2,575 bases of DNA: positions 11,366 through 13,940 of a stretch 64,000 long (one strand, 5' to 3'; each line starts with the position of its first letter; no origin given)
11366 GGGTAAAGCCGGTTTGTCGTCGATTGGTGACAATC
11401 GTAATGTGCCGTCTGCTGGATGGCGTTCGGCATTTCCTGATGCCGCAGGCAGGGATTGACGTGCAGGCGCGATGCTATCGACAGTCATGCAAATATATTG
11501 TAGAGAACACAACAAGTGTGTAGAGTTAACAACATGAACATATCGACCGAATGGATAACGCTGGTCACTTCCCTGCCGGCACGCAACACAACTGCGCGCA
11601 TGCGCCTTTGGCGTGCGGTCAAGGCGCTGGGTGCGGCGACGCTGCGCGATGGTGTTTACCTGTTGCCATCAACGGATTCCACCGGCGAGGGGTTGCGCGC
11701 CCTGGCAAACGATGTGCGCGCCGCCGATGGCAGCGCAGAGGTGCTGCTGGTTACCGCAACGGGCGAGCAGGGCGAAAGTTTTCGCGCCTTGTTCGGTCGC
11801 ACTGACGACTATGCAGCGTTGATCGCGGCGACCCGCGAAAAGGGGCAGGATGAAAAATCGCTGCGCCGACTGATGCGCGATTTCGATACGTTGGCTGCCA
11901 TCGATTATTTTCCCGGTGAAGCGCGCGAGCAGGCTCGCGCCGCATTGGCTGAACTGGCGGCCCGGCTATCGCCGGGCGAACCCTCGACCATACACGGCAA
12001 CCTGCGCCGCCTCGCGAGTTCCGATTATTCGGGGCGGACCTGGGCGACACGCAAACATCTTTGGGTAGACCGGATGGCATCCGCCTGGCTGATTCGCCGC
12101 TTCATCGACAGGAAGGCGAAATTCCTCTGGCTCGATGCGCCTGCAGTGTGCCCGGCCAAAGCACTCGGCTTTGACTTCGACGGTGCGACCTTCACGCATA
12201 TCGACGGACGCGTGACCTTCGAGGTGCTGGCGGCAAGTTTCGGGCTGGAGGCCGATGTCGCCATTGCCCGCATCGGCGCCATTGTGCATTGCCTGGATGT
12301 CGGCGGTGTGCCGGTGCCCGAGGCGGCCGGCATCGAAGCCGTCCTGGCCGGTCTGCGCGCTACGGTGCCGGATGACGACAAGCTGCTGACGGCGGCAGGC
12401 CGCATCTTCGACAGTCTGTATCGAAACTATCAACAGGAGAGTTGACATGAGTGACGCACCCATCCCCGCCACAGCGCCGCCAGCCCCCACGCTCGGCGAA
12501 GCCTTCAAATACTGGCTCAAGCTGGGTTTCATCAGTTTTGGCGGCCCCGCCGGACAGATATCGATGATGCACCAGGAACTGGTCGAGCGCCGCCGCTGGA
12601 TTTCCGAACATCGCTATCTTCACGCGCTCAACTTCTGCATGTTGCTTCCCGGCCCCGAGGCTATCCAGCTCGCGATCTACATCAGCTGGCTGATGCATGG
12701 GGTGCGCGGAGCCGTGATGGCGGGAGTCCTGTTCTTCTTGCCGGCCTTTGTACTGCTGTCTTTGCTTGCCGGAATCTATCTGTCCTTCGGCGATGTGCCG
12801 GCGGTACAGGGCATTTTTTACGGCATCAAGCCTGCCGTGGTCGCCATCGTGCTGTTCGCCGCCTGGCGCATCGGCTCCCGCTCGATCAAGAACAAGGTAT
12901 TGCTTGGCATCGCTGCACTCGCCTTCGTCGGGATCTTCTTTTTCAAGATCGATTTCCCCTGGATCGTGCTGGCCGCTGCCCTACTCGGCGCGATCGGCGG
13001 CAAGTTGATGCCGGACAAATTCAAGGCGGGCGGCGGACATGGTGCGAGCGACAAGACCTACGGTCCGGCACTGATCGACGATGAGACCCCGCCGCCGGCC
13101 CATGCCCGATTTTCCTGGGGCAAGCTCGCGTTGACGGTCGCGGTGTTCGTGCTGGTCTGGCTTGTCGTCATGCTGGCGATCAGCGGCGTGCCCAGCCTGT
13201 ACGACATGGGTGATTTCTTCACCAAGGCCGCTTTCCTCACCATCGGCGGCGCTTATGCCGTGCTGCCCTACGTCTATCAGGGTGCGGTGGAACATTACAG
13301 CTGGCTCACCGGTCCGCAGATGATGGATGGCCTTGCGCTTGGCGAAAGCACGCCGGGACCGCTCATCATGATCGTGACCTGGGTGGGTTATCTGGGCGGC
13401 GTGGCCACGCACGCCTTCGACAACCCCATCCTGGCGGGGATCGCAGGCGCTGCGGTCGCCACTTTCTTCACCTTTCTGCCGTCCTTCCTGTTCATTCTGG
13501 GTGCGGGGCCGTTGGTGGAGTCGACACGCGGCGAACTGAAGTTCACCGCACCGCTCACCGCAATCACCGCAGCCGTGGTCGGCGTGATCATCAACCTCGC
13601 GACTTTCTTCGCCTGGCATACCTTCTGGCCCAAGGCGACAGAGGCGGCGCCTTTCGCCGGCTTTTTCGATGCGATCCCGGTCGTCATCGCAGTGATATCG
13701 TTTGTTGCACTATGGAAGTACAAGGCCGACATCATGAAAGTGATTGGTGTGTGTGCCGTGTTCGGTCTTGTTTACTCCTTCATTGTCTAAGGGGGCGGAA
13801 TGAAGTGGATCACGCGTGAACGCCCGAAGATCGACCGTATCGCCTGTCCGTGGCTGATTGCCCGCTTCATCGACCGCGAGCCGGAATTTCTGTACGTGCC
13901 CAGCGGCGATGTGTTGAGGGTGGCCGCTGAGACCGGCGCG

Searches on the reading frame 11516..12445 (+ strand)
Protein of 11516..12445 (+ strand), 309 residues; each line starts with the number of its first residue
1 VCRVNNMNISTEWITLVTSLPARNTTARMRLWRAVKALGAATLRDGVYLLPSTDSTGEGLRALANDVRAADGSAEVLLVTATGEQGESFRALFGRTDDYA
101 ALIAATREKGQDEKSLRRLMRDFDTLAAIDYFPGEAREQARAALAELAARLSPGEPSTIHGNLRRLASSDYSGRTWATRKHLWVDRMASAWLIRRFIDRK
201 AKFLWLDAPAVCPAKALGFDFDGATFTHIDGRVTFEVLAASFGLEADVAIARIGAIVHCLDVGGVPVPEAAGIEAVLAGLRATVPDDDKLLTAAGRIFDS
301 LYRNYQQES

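Call 11: search_protein_families(library=pfam, proteins=[window:11516-12445:+], max_evalue=0.001)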
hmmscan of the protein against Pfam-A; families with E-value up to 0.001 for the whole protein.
window:11516-12445:+ (309 aa): 3 families
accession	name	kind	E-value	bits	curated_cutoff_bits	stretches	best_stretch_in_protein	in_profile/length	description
PF09828.14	ChrB_C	-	1.6e-44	152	25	1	176-303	1-130/132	ChrB, C-terminal domain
PF20229.3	ChrB_N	-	5e-11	43.2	23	1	28-105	1-81/159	Protein ChrB, N-terminal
PF20803.2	PaaX_M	-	0.00094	19.7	24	0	11-53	6-48/83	PaaX protein central Cas2-like domain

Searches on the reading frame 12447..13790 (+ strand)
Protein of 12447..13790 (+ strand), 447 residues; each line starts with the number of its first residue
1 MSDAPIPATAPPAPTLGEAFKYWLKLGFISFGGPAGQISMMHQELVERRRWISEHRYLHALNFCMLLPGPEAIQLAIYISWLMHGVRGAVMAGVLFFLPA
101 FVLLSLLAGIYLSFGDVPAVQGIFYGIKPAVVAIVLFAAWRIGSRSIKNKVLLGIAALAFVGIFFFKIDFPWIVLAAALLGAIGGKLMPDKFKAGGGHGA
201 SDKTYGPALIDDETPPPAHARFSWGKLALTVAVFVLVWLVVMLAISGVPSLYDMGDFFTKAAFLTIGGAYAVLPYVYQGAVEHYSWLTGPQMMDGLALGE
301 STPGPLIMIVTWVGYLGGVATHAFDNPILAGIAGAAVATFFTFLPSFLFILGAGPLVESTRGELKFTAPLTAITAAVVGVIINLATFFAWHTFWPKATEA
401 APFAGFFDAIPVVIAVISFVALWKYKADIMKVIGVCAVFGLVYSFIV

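Call 11: search_protein_families(library=pfam, proteins=[window:12447-13790:+], max_evalue=0.001)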
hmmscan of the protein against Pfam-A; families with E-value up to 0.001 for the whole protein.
window:12447-13790:+ (447 aa): 1 family
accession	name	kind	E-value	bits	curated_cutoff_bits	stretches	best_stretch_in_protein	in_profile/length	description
PF02417.20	Chromate_transp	-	2.6e-77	259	28.6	2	19-181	3-165/166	Chromate transporter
